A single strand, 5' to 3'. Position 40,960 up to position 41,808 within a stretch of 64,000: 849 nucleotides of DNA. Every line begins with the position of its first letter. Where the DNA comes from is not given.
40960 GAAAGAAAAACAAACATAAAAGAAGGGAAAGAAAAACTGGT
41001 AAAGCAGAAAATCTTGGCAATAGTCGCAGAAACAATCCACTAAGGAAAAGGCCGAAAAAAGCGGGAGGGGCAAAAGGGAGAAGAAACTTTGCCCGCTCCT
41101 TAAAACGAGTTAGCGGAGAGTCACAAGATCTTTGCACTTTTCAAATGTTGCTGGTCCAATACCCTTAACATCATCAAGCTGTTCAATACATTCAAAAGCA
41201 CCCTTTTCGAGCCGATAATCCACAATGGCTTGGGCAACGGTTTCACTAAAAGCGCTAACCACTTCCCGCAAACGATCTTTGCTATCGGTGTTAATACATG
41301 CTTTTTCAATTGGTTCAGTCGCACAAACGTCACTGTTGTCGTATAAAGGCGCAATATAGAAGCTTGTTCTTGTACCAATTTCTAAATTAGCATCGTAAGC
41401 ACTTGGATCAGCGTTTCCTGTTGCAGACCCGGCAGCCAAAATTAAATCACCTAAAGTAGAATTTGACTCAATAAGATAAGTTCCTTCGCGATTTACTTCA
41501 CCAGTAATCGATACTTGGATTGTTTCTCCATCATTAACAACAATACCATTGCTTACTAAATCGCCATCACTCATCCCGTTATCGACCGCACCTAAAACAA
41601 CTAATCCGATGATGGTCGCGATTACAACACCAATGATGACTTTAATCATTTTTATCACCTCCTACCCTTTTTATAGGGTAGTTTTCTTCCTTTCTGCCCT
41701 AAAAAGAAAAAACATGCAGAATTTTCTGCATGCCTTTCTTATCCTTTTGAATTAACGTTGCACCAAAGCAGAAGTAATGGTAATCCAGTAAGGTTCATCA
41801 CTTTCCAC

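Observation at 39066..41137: comEC appears pseudogenised by one in-frame TAA and one frameshift in an A5/T5 run, while comEA is intact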

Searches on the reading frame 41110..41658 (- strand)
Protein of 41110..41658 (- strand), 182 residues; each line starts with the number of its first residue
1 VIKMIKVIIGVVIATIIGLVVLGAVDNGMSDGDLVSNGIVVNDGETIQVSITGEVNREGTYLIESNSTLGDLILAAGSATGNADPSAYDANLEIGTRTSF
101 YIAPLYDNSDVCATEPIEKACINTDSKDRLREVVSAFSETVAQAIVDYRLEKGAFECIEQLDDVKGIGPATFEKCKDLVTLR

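Call 3: search_protein_families(library=pfam, proteins=[window:41110-41658:-], max_evalue=0.01)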
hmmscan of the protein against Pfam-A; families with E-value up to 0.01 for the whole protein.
window:41110-41658:- (182 aa): 4 families
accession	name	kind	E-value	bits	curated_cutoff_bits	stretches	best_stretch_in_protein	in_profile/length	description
PF12836.13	HHH_3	-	1.1e-15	57.9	27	1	122-180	8-65/65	Helix-hairpin-helix motif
PF10531.15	SLBB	-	4.5e-06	26.8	27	1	49-84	2-37/55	SLBB domain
PF22461.2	SLBB_2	-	0.0032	18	27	1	48-85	2-41/79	SLBB domain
PF00633.29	HHH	-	0.0065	16.7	24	0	158-175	10-27/30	Helix-hairpin-helix motif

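Call 37: search_protein_families(library=ncbifam, proteins=[window:41110-41658:-], max_evalue=0.00001)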
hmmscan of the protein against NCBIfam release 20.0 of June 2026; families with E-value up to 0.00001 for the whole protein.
window:41110-41658:- (182 aa): 3 families
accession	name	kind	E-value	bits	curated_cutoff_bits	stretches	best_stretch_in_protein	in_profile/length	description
TIGR00426.1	TIGR00426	subfamily_domain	8.1e-14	51.4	53.1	1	120-181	8-69/69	competence protein ComEA helix-hairpin-helix repeat region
TIGR01259.1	comE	subfamily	8.6e-13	48.3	152.35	1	119-181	59-120/120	comEA protein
NF045978.1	ComEA_MAG0490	equivalog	2.5e-09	37.1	98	1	5-179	2-160/162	MAG0490 family ComEA-like DNA-binding protein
